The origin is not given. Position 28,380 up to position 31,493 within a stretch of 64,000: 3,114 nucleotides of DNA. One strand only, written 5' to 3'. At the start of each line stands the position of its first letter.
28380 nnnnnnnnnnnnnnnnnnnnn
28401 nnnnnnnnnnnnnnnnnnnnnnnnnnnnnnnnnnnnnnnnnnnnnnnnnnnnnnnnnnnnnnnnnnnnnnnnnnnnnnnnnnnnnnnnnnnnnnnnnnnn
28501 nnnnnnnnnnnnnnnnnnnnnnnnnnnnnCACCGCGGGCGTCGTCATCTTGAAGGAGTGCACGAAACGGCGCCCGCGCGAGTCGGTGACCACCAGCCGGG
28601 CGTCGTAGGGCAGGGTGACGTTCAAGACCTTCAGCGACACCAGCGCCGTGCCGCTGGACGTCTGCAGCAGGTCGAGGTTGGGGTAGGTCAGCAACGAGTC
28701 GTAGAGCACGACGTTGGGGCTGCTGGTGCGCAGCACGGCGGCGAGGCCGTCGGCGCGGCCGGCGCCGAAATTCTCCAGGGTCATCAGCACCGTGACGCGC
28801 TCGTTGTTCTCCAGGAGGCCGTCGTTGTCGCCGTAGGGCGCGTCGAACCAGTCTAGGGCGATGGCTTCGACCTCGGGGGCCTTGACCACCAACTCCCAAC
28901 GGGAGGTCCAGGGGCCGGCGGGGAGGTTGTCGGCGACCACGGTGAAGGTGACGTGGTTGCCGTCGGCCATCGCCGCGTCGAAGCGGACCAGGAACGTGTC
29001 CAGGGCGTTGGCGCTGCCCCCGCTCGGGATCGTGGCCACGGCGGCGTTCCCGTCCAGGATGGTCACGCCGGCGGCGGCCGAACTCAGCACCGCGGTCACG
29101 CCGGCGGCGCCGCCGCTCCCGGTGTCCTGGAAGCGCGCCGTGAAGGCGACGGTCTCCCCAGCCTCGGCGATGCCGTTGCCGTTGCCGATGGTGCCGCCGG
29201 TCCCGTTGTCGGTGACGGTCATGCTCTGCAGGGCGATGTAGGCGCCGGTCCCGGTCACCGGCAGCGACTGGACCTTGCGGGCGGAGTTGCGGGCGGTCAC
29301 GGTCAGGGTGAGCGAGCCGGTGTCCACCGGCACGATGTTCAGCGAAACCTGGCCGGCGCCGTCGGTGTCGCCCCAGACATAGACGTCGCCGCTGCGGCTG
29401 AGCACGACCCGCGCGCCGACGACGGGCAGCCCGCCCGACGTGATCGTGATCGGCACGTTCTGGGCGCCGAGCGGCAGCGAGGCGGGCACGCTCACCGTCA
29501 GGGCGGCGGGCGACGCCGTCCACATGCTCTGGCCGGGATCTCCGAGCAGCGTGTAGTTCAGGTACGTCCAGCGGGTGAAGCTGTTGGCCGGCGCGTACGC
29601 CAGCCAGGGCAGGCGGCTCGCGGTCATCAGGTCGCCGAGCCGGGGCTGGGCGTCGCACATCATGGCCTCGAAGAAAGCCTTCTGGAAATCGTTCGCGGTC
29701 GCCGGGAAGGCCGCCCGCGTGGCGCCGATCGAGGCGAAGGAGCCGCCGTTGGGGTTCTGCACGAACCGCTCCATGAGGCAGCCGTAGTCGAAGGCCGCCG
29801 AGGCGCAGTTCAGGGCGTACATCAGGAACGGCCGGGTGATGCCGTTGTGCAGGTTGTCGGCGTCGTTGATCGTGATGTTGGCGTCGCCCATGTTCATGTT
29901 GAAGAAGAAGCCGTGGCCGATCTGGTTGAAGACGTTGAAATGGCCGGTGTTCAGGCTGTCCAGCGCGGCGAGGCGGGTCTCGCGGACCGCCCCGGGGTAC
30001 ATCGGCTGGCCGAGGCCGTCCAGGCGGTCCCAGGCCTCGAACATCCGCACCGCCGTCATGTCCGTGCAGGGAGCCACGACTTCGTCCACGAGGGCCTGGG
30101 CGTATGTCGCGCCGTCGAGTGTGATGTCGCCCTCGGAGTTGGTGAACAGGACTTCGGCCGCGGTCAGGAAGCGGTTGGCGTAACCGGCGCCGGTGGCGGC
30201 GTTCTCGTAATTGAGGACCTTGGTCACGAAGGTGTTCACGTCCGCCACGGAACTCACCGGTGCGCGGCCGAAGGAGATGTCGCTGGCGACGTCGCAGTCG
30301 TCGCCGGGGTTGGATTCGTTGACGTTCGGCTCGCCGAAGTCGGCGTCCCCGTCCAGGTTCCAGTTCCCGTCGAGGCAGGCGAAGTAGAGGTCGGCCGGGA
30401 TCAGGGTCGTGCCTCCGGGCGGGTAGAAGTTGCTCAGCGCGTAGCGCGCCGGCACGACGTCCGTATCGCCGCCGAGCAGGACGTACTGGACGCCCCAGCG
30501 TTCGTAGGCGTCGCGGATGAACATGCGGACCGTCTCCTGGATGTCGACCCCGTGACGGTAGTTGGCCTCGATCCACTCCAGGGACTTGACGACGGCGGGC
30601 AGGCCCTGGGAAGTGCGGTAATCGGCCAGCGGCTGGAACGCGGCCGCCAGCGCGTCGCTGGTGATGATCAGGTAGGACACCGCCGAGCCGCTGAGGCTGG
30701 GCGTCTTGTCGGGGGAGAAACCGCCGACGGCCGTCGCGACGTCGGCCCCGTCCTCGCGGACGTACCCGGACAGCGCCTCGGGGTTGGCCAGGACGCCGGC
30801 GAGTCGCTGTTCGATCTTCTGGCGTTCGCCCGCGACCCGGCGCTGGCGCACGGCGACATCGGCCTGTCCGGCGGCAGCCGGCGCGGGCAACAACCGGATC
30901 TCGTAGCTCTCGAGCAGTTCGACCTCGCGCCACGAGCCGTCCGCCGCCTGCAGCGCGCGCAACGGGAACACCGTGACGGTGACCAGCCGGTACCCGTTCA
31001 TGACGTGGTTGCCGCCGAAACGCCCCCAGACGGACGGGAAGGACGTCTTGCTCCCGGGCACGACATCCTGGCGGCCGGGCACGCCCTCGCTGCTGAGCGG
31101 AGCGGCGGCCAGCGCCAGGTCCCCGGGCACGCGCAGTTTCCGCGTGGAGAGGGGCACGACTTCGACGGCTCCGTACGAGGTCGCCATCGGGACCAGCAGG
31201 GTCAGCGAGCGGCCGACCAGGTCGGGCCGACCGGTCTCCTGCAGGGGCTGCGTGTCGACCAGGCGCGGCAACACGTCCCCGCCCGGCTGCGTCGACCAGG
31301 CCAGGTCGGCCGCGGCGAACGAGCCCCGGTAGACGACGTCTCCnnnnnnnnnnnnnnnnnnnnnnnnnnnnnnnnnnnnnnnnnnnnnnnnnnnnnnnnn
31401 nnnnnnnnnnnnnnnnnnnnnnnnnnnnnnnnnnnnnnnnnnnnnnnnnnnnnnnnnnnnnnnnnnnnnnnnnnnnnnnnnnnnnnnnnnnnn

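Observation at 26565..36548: Tandem giant paralogs combining peptidase-C25 (gingipain/PorU-like), FN3, seven-blade FG-GAP/VCBS propeller and T9SS-type C-terminal sorting domains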

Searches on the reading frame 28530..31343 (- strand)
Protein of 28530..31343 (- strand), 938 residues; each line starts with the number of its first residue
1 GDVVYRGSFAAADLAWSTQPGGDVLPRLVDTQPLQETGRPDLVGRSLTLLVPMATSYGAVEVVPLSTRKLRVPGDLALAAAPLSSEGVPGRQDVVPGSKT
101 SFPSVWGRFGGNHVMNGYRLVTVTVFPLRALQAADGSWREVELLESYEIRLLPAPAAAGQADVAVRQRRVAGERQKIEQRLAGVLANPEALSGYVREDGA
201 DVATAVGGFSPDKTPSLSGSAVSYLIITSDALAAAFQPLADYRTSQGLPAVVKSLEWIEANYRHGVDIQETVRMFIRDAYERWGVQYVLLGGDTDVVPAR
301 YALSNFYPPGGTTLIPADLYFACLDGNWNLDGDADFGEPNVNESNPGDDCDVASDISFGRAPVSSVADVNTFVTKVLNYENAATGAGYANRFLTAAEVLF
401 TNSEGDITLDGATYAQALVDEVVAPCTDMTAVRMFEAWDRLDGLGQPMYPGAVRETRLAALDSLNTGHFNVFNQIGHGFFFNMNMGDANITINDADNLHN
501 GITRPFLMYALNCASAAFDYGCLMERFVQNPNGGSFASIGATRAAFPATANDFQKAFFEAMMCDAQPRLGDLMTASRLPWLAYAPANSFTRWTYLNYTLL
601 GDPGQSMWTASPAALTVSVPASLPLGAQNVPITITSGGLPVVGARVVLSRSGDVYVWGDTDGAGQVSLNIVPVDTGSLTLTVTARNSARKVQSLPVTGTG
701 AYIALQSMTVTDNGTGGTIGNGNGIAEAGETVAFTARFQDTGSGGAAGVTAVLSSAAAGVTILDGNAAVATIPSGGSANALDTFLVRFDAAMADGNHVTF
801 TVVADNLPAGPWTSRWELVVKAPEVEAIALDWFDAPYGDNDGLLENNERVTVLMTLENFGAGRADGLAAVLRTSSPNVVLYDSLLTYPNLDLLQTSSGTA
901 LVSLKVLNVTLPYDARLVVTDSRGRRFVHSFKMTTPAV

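Call 55: predict_structure(alignment_id=A3)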
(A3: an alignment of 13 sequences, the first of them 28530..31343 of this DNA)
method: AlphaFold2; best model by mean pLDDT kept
length: 938 residues; sequences in the alignment: 13
mean_pLDDT: 62.9   pTM: 0.42
mean pLDDT of the five models: 62.9, 62.3, 62.1, 59.7, 59.1
residues with pLDDT >= 90: 138; 70-90: 337; 50-70: 114; < 50: 349
segments of 3 or more residues with pLDDT < 50: 84-88, 159-162, 168-220, 299-351, 382-611
pLDDT, mean of each block of 10 residues (from residue 1): 87 86 84 82 84 69 93 87 50 79 88 61 89 88 94 61 47 39 35 30 29 33 77 82 66 77 56 70 69 56 34 36 34 37 36 57 70 61 41 36 42 41 32 29 38 36 34 23 25 28 27 24 24 25 28 34 30 26 27 29 32 81 87 90 82 71 87 86 73 86 90 88 86 94 88 90 93 91 92 74 84 85 80 83 84 83 84 87 87 81 86 84 83 68
secondary structure, 60 per line:
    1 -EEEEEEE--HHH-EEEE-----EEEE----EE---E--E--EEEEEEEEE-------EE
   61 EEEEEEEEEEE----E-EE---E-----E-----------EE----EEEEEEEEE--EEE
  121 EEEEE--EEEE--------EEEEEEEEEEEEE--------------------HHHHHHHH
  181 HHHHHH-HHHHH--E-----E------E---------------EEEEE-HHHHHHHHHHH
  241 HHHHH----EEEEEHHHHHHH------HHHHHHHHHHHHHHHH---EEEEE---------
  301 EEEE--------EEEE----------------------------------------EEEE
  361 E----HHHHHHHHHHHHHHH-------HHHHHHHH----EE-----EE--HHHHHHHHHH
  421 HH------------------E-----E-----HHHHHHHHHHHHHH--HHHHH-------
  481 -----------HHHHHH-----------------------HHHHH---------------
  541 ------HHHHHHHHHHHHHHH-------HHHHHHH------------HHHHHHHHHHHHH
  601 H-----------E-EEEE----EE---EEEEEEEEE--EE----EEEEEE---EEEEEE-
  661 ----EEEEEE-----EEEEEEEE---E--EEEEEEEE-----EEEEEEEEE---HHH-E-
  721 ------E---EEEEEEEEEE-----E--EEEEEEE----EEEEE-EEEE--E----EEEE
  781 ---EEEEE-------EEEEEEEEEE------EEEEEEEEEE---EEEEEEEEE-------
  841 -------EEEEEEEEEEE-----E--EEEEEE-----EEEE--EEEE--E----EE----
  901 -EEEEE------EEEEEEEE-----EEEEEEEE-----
elements in order (helices of 4 or more, strands of 3 or more residues): E2-8 E15-18 E24-27 E43-51 E59-71 E107-115 E118-125 E128-131 E140-152 H173-186 H188-192 E224-228 H230-245 E250-254 H255-261 H268-283 E287-291 E301-304 E313-316 E357-361 H366-380 H388-395 H411-422 H453-466 H469-473 H492-497 H521-525 H547-561 H569-575 H588-601 E615-618 E628-636 E645-650 E654-659 E665-670 E676-683 E690-697 E703-711 E731-740 E749-755 E760-764 E766-769 E777-780 E784-788 E796-805 E812-821 E825-833 E848-858 E867-872 E878-881 E884-887 E902-906 E913-920 E926-933
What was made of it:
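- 29505..30689 (-): A: Peptidase_C25 catalytic domain (residues 256-650). The AF2 model of this part was low confidence (call 55).
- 28545..29504 (-): A: Ig-like domain (Peptidase_C25_C-like) plus two further beta-sandwich modules (residues 651-970). AF2 pLDDT is about 80-90 and all-beta (call 55).
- On Peptidase family C25 (Pfam PF01364): AF2 gives a confident beta-sandwich for residues 38-200 (call 55).
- The catalytic domain could not be modelled with confidence (pLDDT below 50, call 55).
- Tried and rejected: With a 13-sequence alignment, AF2 gave a confident N-terminal domain and Ig modules, but the catalytic domain stayed below pLDDT 50 (call 55).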

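Call 57: fold_search(model_id=the predicted structure, library=pdb)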
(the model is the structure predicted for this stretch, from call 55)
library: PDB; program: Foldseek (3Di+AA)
matches with E <= 10: 1919; with E <= 0.001: 226
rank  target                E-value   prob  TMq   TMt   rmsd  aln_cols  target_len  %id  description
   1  7som_D                1.3e-10  1.00  0.15  0.10  18.8       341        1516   12  Ciliary C2 central pair apparatus isolated from Chlamydomonas reinhardtii (released 2022-04-13)
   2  4aq1_A                2.2e-10  1.00  0.11  0.13  21.5       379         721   15  Structure of the SbsB S-layer protein of Geobacillus stearothermophilus PV72p2 in complex with nanobody KB6 (released 2012-06-13)
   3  7sqc_F0               3.9e-10  1.00  0.15  0.36  19.1       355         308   11  Ciliary C1 central pair apparatus isolated from Chlamydomonas reinhardtii (released 2022-04-13)
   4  4aq1_C                4.4e-10  1.00  0.11  0.14  21.6       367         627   14  Structure of the SbsB S-layer protein of Geobacillus stearothermophilus PV72p2 in complex with nanobody KB6 (released 2012-06-13)
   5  6za2_B                4.6e-10  1.00  0.15  0.13  32.3      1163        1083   12  Crystal structure of dimeric latent PorU from Porphyromonas gingivalis (released 2021-09-29)
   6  9e8a_A                7.9e-10  1.00  0.12  0.12  16.2       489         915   11  Integrin aIIbb3 bent conformation from human platelet membrane crude preparation (released 2025-10-15)
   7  7n6g_4C               1.4e-09  1.00  0.15  0.20  20.7       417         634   11  C1 of central pair (released 2022-05-18)
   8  9ijj_O                1.5e-09  1.00  0.13  0.10  24.6       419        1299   10  In situ structure of the central apparatus in mouse sperm axoneme. (released 2025-06-04)
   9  7sqc_F1               1.6e-09  1.00  0.15  0.24  18.3       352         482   12  Ciliary C1 central pair apparatus isolated from Chlamydomonas reinhardtii (released 2022-04-13)
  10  9ijj_P                1.8e-09  1.00  0.15  0.22  20.1       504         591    9  In situ structure of the central apparatus in mouse sperm axoneme. (released 2025-06-04)
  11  6i9a_A                5.4e-09  1.00  0.20  0.36  18.7       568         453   16  Porphyromonas gingivalis gingipain K (Kgp) in complex with inhibitor KYT-36 (released 2019-03-13)
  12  4u4j                  1.4e-08  1.00  0.10  0.07  20.5       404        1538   11  Crystal structure of Salmonella alpha-2-macroglobulin mutant Y1175G (released 2014-09-17)
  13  4rbm                  3.7e-08  1.00  0.19  0.36  19.5       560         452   16  Porphyromonas gingivalis gingipain K (Kgp) catalytic and immunoglobulin superfamily-like domains (released 2014-10-08)
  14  9b4h_A                9.3e-08  1.00  0.14  0.08  16.0       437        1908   14  Chlamydomonas reinhardtii mastigoneme filament (released 2024-04-10)
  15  1qz1                  1.1e-07  1.00  0.10  0.24  15.6       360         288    9  Crystal Structure of the Ig 1-2-3 fragment of NCAM (released 2003-11-04)
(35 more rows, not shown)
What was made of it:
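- Closest known: PorU, the T9SS C-terminal signal peptidase and sortase. Same: PorU appears in the Foldseek list of the (poor) N-terminal model (call 57).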

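Call 58: search_solved_structures(query=A3, max_evalue=1, show_alignments=5)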
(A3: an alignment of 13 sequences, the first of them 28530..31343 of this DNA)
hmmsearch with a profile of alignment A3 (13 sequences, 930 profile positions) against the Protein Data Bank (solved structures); distinct sequences matched with E-value up to 1: 11.
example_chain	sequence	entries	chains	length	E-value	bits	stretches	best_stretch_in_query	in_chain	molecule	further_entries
1cvr_A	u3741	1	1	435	5.3e-19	71.1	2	350-691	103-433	GINGIPAIN R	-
4ief_B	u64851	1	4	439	2.8e-18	68.7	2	350-691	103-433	Gingipain R2 Mature Domain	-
4rbm_A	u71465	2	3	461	2.8e-12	48.8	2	587-692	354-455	Lys-gingipain W83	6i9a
4tkx_L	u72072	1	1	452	4.6e-11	44.8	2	587-689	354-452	Lys-gingipain W83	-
6za2_A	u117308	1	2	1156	2.4e-05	25.9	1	354-413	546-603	Por secretion system protein porU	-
3tdn_A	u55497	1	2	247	0.076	14.3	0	734-876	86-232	FLR SYMMETRIC ALPHA-BETA TIM BARREL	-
3qva_A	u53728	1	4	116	0.13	13.6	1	629-676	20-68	Transthyretin-like protein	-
4j9j_A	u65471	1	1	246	0.52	11.5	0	734-823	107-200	Imidazole glycerol phosphate synthase subunit HisF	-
3t32_A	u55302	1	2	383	0.55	11.4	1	202-286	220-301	Aminotransferase, class I/II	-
8juj_A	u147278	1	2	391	0.64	11.2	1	202-278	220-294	Aspartate aminotransferase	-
9k71_A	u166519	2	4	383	0.94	10.7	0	203-286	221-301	cysteine-S-conjugate beta-lyase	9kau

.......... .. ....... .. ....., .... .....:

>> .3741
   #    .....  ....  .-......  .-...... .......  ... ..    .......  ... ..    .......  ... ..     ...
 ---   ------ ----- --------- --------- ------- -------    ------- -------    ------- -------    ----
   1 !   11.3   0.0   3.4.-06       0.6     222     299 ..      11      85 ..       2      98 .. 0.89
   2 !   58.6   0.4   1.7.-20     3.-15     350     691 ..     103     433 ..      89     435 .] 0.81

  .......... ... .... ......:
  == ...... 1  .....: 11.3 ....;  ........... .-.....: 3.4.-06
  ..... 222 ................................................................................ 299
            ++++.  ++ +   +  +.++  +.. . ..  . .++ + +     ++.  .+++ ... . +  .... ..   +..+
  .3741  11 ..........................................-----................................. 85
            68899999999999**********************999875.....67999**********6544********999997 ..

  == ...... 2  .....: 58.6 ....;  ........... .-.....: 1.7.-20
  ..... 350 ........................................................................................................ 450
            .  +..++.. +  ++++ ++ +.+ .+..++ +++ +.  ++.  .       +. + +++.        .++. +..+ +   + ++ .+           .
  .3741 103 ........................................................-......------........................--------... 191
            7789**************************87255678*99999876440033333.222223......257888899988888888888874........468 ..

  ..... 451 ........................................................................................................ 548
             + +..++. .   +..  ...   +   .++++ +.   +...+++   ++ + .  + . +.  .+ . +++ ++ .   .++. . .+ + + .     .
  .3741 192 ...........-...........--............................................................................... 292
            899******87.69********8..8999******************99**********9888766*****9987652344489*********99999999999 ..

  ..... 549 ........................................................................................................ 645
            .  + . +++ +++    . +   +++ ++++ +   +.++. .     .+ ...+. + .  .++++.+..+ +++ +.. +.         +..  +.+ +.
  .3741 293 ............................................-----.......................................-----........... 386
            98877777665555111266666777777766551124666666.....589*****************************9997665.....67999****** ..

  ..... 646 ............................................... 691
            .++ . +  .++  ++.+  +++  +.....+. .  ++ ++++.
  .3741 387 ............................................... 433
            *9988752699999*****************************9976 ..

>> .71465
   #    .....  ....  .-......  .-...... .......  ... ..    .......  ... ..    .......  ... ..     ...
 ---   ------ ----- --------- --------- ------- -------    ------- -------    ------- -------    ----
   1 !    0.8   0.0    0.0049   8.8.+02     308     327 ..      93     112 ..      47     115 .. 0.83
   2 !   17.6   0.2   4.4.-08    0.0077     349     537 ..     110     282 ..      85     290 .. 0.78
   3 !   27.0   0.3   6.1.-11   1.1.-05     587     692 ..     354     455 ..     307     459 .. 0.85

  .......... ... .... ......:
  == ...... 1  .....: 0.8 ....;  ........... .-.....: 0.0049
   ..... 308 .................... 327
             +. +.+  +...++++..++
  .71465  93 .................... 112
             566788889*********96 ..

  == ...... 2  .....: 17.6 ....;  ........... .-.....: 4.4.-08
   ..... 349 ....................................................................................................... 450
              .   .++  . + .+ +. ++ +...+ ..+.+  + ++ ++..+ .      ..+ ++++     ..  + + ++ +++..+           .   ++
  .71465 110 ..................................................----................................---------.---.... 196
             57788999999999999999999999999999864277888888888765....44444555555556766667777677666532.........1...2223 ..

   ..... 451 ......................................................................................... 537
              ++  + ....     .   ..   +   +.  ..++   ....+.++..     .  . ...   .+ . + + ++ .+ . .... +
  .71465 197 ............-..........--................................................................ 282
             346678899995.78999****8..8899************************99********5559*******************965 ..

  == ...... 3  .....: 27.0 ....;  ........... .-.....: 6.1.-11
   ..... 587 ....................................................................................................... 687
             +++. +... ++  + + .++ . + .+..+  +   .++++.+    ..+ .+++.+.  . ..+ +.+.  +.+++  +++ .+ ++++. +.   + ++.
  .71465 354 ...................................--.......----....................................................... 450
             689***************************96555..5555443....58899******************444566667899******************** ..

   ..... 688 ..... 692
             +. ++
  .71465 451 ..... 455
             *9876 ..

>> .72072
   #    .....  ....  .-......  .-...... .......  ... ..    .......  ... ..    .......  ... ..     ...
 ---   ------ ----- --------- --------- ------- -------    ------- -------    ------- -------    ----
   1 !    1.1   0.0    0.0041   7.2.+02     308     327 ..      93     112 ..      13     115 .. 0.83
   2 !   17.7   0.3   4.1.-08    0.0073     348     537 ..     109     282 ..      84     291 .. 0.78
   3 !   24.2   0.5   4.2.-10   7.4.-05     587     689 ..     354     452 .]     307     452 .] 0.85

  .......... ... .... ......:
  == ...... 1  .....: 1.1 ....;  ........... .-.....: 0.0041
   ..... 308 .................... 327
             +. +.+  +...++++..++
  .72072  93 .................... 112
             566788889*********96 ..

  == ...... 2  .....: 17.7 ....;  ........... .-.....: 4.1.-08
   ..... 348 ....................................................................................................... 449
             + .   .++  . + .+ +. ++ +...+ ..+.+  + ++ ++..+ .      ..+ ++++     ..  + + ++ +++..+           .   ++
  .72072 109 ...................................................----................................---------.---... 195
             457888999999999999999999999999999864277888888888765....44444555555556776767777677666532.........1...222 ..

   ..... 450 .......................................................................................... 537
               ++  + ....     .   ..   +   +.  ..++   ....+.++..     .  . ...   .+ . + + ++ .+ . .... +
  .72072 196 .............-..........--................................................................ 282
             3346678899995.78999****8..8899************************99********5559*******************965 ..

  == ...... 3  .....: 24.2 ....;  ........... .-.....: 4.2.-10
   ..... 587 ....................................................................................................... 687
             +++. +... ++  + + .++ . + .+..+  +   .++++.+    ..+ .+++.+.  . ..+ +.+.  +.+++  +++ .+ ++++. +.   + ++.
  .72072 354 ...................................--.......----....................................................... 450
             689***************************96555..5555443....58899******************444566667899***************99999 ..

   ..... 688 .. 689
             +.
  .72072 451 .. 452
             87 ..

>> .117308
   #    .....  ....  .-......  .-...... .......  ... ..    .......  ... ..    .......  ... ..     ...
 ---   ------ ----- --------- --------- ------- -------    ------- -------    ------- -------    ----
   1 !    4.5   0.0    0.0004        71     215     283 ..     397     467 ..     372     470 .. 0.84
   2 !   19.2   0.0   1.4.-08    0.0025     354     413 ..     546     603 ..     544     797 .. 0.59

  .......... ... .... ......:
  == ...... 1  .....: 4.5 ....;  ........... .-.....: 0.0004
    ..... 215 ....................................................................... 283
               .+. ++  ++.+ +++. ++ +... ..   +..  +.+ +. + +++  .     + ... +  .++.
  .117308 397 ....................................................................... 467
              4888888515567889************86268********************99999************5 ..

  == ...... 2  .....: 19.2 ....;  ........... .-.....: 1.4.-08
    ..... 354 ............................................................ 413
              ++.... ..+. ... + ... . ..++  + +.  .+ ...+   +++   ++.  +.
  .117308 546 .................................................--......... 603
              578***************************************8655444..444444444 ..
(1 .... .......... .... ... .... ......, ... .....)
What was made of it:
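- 29505..30689 (-): The family profile matches RgpB with E 5e-19 (call 58).
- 28545..29504 (-): The region aligns to the RgpB Ig-like domain, residues 354-433 (call 58).
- On Peptidase family C25 (Pfam PF01364): However, the family profile aligns through the RgpB Ig-like domain, residues 354-433 (call 58), and AF2 gives a confident beta-sandwich there (call 55).
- On PorU, T9SS sortase (NCBIfam NF033707): Family profile against PDB sequences: RgpB 71 bits, Kgp 49 bits, PorU 26 bits in non-catalytic fragments (call 58).
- Closest known: Gingipains RgpB and Kgp of Porphyromonas gingivalis. Same: The family profile matches RgpB with E 5e-19 across the catalytic and Ig-like domains (call 58).
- PorU scores 26 bits (call 58). 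The family profile matches gingipains better than PorU (call 58).
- Tried and rejected: The alignment around the family's conserved LDGA is ambiguous (call 58), so I make no specificity claim.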
